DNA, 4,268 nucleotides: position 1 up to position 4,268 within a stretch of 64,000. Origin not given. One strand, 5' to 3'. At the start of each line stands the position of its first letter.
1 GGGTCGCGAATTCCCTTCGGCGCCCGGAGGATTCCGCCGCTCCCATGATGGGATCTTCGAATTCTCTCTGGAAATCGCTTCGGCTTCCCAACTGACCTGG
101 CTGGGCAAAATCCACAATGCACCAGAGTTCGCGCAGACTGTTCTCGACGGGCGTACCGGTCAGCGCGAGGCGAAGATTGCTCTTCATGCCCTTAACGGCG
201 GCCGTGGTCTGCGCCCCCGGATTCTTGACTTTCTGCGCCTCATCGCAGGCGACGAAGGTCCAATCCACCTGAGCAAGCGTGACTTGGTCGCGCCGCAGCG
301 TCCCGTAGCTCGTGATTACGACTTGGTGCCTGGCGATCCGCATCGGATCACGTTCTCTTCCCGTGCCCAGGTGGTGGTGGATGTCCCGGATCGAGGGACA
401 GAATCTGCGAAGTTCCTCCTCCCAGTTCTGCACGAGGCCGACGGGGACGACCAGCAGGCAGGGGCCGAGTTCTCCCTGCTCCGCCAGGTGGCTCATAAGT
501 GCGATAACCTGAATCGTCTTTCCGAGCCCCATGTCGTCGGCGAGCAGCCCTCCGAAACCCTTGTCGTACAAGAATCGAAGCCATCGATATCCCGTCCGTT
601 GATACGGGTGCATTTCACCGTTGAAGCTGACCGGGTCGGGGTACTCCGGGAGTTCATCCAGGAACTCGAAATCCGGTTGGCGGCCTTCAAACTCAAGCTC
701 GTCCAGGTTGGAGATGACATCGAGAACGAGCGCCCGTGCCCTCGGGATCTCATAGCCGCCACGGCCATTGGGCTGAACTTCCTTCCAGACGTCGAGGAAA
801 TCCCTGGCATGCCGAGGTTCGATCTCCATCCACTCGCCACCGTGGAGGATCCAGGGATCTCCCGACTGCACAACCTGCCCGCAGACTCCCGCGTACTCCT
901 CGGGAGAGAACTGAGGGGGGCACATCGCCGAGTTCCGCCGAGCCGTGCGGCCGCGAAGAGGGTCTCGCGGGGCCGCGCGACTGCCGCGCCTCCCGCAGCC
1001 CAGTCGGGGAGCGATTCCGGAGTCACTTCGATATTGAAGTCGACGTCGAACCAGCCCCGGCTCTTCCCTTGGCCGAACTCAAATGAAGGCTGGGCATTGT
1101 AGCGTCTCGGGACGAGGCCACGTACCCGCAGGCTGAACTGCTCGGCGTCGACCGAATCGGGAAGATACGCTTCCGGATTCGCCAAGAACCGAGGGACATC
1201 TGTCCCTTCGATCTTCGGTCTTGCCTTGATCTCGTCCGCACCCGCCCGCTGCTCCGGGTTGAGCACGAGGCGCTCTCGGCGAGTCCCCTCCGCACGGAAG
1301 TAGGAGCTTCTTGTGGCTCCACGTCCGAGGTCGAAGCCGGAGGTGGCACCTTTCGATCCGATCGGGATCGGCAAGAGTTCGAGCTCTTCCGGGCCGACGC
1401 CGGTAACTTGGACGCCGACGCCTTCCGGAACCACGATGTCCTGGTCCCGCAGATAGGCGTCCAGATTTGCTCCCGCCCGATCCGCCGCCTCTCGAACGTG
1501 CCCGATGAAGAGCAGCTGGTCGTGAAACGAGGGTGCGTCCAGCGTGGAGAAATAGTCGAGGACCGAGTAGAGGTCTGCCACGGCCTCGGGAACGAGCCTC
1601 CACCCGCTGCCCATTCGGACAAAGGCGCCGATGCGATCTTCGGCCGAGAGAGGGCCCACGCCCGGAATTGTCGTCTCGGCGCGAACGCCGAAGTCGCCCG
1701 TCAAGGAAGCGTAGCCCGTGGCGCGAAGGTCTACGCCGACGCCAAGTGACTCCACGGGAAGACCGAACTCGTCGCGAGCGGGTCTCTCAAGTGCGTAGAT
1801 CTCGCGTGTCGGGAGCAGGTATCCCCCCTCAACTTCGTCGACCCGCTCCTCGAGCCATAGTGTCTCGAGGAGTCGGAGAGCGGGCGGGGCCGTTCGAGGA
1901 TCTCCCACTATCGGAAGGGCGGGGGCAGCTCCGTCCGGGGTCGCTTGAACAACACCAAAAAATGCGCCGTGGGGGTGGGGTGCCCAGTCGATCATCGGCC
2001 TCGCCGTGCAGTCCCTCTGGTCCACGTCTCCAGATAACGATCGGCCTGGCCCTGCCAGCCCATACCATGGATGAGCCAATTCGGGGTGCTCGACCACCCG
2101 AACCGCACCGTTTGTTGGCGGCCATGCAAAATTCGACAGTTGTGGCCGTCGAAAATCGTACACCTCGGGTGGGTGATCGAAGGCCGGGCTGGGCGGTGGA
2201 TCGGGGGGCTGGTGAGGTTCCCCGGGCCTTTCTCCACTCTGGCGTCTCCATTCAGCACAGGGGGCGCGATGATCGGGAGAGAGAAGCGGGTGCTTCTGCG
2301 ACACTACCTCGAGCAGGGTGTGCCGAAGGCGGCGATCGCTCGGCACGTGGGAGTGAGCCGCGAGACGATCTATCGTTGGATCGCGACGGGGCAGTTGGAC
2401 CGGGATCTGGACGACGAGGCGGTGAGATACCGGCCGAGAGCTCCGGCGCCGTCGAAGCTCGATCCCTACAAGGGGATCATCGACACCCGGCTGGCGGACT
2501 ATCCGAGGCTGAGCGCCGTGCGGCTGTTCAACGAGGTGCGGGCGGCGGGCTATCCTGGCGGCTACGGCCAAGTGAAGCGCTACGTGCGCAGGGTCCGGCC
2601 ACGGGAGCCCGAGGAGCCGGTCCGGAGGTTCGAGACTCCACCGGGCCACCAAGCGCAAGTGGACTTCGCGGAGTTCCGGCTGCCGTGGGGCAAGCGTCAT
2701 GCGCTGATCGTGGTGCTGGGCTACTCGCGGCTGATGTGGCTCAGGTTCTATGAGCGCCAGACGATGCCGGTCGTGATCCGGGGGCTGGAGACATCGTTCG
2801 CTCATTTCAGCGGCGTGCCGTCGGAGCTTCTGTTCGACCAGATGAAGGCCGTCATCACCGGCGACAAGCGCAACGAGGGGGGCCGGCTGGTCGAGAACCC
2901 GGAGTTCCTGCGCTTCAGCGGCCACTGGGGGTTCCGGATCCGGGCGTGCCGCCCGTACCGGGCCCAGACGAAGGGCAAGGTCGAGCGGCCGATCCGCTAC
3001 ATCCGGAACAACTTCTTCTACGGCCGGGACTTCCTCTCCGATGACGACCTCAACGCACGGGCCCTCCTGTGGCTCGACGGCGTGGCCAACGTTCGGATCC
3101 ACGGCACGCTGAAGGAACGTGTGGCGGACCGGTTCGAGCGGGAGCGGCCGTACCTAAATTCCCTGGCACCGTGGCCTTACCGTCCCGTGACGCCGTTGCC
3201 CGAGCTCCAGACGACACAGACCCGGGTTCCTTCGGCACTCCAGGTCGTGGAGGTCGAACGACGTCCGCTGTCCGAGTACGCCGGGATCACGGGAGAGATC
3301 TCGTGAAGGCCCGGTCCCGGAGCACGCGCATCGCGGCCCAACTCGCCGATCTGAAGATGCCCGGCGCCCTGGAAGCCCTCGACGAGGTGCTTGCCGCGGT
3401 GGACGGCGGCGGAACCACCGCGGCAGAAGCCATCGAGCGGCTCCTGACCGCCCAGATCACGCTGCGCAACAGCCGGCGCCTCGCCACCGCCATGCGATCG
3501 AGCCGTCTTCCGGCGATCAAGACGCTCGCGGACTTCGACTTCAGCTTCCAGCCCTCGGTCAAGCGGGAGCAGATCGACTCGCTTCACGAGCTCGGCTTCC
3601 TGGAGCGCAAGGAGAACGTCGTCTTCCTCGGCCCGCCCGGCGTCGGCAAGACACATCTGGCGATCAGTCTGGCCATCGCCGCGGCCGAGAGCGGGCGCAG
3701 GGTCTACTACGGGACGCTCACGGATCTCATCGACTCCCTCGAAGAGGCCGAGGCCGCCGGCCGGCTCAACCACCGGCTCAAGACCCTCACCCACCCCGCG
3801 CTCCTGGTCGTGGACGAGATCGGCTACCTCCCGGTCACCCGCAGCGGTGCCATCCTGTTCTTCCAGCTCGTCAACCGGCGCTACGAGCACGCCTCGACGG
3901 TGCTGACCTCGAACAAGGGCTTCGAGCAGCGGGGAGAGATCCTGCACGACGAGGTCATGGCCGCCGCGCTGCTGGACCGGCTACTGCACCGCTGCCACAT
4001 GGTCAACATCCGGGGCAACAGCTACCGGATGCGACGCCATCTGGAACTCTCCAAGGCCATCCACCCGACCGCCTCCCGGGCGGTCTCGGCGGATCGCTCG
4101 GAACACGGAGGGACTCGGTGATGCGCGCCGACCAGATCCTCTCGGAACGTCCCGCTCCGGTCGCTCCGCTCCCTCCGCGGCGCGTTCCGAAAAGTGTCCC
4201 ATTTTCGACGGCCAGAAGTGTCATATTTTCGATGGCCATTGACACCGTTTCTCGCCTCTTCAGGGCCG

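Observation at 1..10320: Type I Zorya operon split into seven gene segments by three different IS families, rejoinable in frame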

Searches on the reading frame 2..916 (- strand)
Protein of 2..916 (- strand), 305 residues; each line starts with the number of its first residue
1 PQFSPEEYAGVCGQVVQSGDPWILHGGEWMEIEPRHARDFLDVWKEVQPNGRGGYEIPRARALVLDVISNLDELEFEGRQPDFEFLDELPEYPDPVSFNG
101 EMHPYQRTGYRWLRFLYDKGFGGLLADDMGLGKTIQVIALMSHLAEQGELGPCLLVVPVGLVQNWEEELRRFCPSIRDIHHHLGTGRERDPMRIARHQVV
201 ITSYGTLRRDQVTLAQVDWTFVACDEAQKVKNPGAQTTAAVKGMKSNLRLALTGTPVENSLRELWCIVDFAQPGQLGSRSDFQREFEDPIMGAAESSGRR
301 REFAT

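Call 7: search_protein_families(library=padloc, proteins=[window:2-916:-], max_evalue=0.01)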
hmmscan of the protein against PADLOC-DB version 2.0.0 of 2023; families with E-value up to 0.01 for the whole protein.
seq(305 aa): 41 families (the best 25 are shown)
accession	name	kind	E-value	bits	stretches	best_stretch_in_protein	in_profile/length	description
PDLC00633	ZorD1|ZorD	-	2.7e-97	324.9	1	6-293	345-636/908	"SWI2/SNF2 helicase, Mrr-like nuclease"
PDLC00631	ZorD1|ZorD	-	5.5e-65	217.8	1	100-291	440-647/1071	"SWI2/SNF2 helicase, Mrr-like nuclease"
PDLC00632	ZorD1|ZorD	-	3.1e-60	202.2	2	196-295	715-814/1101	"SWI2/SNF2 helicase, Mrr-like nuclease"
PDLC00634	ZorD1|ZorD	-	5e-57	191.4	1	60-288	453-703/1208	"SWI2/SNF2 helicase, Mrr-like nuclease"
PDLC00629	ZorD1|ZorD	-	1.2e-56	190.3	1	58-289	442-697/1012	"SWI2/SNF2 helicase, Mrr-like nuclease"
PDLC00628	ZorD1|ZorD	-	3.7e-51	171.9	1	70-294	484-715/1171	"SWI2/SNF2 helicase, Mrr-like nuclease"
PDLC00627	ZorD1|ZorD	-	2.4e-49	166.2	2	178-297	587-707/1006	"SWI2/SNF2 helicase, Mrr-like nuclease"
PDLC02842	DpdE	-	5e-46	154.9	1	95-293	695-900/1176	DpdE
PDLC02851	DpdE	-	2.8e-42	142.6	1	84-298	581-790/1055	DpdE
PDLC02849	DpdE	-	3.8e-41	139.1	1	94-292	393-587/857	DpdE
PDLC02845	DpdE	-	8.4e-41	137.8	1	96-288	838-1027/1293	DpdE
PDLC02848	DpdE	-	2.6e-40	136.2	1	95-291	350-543/856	DpdE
PDLC02850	DpdE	-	4.5e-40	135.4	1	95-291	798-991/1282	DpdE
PDLC02854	DpdE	-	2.3e-38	129.7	2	197-299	702-804/1083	DpdE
PDLC00630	ZorD1|ZorD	-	3e-35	119.9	2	189-295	259-366/817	"SWI2/SNF2 helicase, Mrr-like nuclease"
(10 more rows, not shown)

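Call 8: search_protein_families(library=pfam, proteins=[window:2-916:-], max_evalue=0.01)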
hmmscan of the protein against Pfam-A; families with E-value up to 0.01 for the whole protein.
seq(305 aa): 2 families
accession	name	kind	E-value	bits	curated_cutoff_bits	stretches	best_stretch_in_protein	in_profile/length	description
PF00176.29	SNF2-rel_dom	-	2.2e-54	185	24.9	1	105-295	1-202/290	SNF2-related domain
PF04851.21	ResIII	-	1.1e-09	38.8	22.5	1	101-257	3-163/164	Type III restriction enzyme, res subunit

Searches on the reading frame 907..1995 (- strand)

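Call 7: search_protein_families(library=padloc, proteins=[window:907-1995:-], max_evalue=0.01)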
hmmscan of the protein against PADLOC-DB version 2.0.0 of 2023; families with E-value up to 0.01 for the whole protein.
seq(363 aa): 5 families
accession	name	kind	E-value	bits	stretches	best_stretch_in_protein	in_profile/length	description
PDLC00633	ZorD1|ZorD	-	2.4e-41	139.7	1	39-325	55-336/908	"SWI2/SNF2 helicase, Mrr-like nuclease"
PDLC00627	ZorD1|ZorD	-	4.3e-12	42.8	1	42-338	56-351/1006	"SWI2/SNF2 helicase, Mrr-like nuclease"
PDLC00631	ZorD1|ZorD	-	8.7e-12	41.6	1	43-292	35-293/1071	"SWI2/SNF2 helicase, Mrr-like nuclease"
PDLC00632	ZorD1|ZorD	-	2.7e-09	33.5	1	41-281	54-305/1101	"SWI2/SNF2 helicase, Mrr-like nuclease"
PDLC00629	ZorD1|ZorD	-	4e-07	26.3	1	53-215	66-226/1012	"SWI2/SNF2 helicase, Mrr-like nuclease"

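Call 8: search_protein_families(library=pfam, proteins=[window:907-1995:-], max_evalue=0.01)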
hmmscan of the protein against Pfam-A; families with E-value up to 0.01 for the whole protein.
seq(363 aa): 0 families

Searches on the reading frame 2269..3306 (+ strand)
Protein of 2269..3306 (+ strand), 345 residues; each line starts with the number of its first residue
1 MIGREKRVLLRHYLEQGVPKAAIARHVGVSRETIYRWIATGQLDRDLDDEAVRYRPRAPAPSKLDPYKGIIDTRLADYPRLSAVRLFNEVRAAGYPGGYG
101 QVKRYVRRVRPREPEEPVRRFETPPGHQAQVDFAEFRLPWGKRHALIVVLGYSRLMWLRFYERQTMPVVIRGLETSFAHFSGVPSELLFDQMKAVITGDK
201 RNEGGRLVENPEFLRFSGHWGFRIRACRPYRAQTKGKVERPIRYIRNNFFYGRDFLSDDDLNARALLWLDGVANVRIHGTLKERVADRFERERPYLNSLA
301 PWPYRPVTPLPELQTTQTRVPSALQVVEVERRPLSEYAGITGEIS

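Call 11: search_protein_families(library=pfam, proteins=[window:2269-3303:+], max_evalue=0.001)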
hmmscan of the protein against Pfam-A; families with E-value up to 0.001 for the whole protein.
seq(345 aa): 7 families
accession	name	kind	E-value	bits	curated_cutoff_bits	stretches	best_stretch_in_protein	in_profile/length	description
PF00665.32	rve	-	7.7e-12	45.8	32.6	1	125-231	4-101/102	Integrase core domain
PF13384.12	HTH_23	-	3.2e-07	30.4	24.6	1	4-39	5-39/50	Homeodomain-like domain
PF13518.12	HTH_28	-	8.6e-07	29.4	25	1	6-38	2-33/52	Helix-turn-helix domain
PF02796.21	HTH_7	-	8.9e-06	26.2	23.8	1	14-37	18-41/45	Helix-turn-helix domain of resolvase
PF13551.12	HTH_29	-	0.00022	21.7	28.1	1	14-61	8-53/64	Winged helix-turn helix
PF13936.12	HTH_38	-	0.00059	20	27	0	7-36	10-39/44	Helix-turn-helix domain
PF01527.26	HTH_Tnp_1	-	0.00063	20.4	24.1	0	6-42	12-48/75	Transposase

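Call 84: find_encoding_contigs(protein=window:2269-3306:+, flank=10000, max_places=6)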
Protein window:2269-3306:+ (345 aa): 1 contig read that carries it; 1 place shown.
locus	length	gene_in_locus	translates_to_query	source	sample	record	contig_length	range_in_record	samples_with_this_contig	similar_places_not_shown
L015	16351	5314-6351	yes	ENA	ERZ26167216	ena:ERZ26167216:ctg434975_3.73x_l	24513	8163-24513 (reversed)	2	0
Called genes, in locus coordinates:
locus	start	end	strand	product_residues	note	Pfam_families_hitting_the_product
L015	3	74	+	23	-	?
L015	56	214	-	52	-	-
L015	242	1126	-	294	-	PF13391:HNH_2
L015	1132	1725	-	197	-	-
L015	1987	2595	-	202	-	-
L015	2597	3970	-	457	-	PF00176:SNF2-rel_dom, PF04851:ResIII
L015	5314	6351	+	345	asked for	PF02796:HTH_7 (weak), PF13384:HTH_23 (weak), PF13518:HTH_28 (weak), PF00665:rve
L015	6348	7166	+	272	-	PF01695:IstB_IS21, PF13481:AAA_25 (weak), PF20720:nSTAND3 (faint), PF00004:AAA (faint)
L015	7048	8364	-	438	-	-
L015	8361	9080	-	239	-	PF00691:OmpA (weak)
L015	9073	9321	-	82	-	-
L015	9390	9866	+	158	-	PF13551:HTH_29 (weak), PF13565:HTH_32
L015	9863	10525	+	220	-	PF13358:DDE_3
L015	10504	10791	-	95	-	-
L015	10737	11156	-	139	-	-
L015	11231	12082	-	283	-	PF00872:Transposase_mut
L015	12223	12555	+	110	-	-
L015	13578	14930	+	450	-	PF13701:DDE_Tnp_1_4, PF01609:DDE_Tnp_1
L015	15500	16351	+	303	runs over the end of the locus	PF01063:Aminotran_4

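Call 93: list_cluster_members(proteins=[L015:11231-12082:-, L015:9390-9866:+, L015:9863-10525:+, L015:6348-7166:+])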
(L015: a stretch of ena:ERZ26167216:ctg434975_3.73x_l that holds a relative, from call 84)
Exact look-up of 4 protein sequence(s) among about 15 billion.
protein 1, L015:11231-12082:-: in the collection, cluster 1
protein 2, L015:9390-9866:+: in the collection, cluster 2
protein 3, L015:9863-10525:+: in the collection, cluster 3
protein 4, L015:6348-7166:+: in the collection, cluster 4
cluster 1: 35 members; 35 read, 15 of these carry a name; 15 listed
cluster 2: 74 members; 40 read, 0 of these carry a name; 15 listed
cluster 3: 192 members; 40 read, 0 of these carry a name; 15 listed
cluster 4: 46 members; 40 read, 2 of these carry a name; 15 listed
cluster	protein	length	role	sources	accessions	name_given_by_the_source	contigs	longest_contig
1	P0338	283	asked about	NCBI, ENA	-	-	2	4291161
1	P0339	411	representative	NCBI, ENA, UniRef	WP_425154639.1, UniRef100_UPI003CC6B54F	IS256 family transposase [Candidatus Palauibacter sp.] | IS256 family transposase n=1 Tax=Candidatus Palauibacter sp. TaxID=3101350 ...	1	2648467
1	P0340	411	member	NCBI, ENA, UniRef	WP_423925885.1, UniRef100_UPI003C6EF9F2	IS256 family transposase [Candidatus Palauibacter sp.] | IS256 family transposase n=1 Tax=Candidatus Palauibacter sp. TaxID=3101350 ...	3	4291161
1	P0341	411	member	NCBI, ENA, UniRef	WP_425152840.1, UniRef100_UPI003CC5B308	IS256 family transposase [Candidatus Palauibacter sp.] | IS256 family transposase n=1 Tax=Candidatus Palauibacter sp. TaxID=3101350 ...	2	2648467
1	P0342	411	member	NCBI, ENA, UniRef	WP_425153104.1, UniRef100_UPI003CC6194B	IS256 family transposase [Candidatus Palauibacter sp.] | IS256 family transposase n=1 Tax=Candidatus Palauibacter sp. TaxID=3101350 ...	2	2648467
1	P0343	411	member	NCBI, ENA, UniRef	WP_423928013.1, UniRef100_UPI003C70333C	IS256 family transposase [Candidatus Palauibacter sp.] | IS256 family transposase n=1 Tax=Candidatus Palauibacter sp. TaxID=3101350 ...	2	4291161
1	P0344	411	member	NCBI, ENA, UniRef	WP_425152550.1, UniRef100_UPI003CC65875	IS256 family transposase [Candidatus Palauibacter sp.] | IS256 family transposase n=1 Tax=Candidatus Palauibacter sp. TaxID=3101350 ...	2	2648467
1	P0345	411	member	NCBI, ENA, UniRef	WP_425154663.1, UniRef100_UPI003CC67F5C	IS256 family transposase [Candidatus Palauibacter sp.] | IS256 family transposase n=1 Tax=Candidatus Palauibacter sp. TaxID=3101350 ...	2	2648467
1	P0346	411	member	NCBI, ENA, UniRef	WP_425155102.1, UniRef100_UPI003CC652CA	IS256 family transposase [Candidatus Palauibacter sp.] | IS256 family transposase n=1 Tax=Candidatus Palauibacter sp. TaxID=3101350 ...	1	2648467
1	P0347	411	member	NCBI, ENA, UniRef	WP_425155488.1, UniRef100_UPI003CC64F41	IS256 family transposase [Candidatus Palauibacter sp.] | IS256 family transposase n=1 Tax=Candidatus Palauibacter sp. TaxID=3101350 ...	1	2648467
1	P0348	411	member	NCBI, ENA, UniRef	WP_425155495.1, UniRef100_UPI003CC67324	IS256 family transposase [Candidatus Palauibacter sp.] | IS256 family transposase n=1 Tax=Candidatus Palauibacter sp. TaxID=3101350 ...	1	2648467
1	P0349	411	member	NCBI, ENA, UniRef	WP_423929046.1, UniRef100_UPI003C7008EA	IS256 family transposase [Candidatus Palauibacter sp.] | IS256 family transposase n=1 Tax=Candidatus Palauibacter sp. TaxID=3101350 ...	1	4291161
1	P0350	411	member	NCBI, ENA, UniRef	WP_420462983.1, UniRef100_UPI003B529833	IS256 family transposase [Candidatus Palauibacter sp.] | IS256 family transposase n=1 Tax=Candidatus Palauibacter sp. TaxID=3101350 ...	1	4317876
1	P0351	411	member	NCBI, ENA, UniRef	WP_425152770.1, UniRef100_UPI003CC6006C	IS256 family transposase [Candidatus Palauibacter sp.] | IS256 family transposase n=1 Tax=Candidatus Palauibacter sp. TaxID=3101350 ...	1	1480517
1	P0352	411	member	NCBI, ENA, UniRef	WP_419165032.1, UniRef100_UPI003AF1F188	IS256 family transposase [Candidatus Palauibacter sp.] | IS256 family transposase n=1 Tax=Candidatus Palauibacter sp. TaxID=3101350 ...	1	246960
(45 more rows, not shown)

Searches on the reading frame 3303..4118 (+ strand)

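Call 11: search_protein_families(library=pfam, proteins=[window:3303-4118:+], max_evalue=0.001)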
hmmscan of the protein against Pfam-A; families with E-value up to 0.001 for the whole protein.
seq(272 aa): 6 families
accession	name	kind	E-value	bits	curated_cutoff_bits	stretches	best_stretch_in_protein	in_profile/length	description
PF01695.23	IstB_IS21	-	2.1e-77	260.3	24.1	1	13-246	2-235/238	IstB-like ATP binding protein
PF13481.12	AAA_25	-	2.2e-06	27.9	27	1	77-136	9-65/195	AAA domain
PF00004.35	AAA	-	1.7e-05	25.7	21.2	1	106-180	1-73/131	ATPase family associated with various cellular activities (AAA)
PF20720.3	nSTAND3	-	2.2e-05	24.6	27.2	1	99-148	13-56/155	Novel STAND NTPase 3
PF00308.24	Bac_DnaA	-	4.7e-05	24.1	23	1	106-204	37-138/162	Bacterial DnaA ATPAse domain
PF13521.12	AAA_28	-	0.00078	20.1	27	0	106-149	2-50/164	AAA domain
